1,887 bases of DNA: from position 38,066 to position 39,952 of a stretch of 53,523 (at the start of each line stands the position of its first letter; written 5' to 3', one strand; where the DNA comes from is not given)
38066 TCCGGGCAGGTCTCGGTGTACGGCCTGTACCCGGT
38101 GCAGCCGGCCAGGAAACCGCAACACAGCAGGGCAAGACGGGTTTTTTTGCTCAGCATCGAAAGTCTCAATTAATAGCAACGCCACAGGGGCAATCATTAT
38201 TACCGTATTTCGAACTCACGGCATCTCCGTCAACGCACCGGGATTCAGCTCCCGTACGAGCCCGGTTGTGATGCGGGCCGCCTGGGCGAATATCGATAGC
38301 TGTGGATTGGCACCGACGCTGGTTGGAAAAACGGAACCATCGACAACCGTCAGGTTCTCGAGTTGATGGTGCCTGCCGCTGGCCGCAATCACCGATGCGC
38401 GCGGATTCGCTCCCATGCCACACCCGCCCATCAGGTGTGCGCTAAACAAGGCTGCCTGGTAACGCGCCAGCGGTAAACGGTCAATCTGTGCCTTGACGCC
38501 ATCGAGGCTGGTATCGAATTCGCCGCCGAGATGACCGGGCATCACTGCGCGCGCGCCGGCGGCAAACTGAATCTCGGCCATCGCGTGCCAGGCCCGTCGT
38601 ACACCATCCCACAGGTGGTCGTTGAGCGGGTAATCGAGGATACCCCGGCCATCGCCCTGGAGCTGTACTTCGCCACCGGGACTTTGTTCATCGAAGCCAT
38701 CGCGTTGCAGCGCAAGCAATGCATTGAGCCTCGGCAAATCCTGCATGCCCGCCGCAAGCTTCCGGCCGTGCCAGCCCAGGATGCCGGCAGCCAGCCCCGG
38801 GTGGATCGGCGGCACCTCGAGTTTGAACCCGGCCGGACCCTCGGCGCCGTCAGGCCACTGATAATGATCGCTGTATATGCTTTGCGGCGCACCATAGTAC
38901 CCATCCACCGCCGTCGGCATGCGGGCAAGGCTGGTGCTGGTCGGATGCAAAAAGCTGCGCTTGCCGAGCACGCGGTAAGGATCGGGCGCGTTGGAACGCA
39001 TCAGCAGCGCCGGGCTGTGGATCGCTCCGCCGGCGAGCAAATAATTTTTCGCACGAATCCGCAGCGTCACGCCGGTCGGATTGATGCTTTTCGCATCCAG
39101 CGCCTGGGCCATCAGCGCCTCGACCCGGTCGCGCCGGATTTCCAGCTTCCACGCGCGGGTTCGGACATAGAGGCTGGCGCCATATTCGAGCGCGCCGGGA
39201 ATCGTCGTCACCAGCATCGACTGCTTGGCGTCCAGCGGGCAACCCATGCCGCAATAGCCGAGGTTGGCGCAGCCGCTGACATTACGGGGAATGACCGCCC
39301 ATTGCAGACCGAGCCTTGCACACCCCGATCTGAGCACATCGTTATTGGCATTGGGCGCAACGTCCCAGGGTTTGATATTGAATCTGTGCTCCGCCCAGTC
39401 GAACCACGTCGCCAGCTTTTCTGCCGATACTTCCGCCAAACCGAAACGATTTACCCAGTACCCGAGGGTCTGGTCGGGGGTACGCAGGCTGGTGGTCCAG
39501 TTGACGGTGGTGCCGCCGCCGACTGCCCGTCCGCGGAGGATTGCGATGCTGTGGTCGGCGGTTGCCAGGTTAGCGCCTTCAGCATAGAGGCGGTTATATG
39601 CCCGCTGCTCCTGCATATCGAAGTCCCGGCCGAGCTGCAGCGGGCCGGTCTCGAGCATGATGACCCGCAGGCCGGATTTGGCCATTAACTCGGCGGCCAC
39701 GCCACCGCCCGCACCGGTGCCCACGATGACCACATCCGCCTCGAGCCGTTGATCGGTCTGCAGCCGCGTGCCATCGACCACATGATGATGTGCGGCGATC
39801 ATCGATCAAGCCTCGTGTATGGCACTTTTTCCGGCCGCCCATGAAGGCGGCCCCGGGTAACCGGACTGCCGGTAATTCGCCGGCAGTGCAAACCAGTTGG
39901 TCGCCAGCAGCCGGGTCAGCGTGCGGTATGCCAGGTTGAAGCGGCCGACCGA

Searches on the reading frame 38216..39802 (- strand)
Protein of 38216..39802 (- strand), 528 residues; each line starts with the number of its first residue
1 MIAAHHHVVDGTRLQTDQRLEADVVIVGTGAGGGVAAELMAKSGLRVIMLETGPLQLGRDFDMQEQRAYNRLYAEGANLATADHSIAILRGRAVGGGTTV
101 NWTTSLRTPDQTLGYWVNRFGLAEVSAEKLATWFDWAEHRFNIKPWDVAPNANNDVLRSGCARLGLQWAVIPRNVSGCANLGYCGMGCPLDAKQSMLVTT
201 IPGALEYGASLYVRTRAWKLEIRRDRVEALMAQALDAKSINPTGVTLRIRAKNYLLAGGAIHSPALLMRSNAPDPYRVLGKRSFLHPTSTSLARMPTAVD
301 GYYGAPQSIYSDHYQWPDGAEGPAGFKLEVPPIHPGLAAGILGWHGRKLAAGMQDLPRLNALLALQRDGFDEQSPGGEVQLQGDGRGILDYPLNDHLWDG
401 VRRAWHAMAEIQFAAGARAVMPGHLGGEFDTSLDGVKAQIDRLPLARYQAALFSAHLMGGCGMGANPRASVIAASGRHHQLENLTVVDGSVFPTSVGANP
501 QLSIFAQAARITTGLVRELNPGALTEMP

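Call 52: search_protein_families(library=pfam, proteins=[window:38216-39802:-], max_evalue=0.00001)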
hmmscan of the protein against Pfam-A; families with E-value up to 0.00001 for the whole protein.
window:38216-39802:- (528 aa): 3 families
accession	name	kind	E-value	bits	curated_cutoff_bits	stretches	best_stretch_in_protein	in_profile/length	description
PF00732.25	GMC_oxred_N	-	7.1e-46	157.2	23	1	69-287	1-217/218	GMC oxidoreductase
PF05199.19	GMC_oxred_C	-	2e-19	71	24.6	1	389-508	22-139/139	GMC oxidoreductase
PF00890.30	FAD_binding_2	-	2.7e-06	27.3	20.4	0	23-54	1-32/414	FAD binding domain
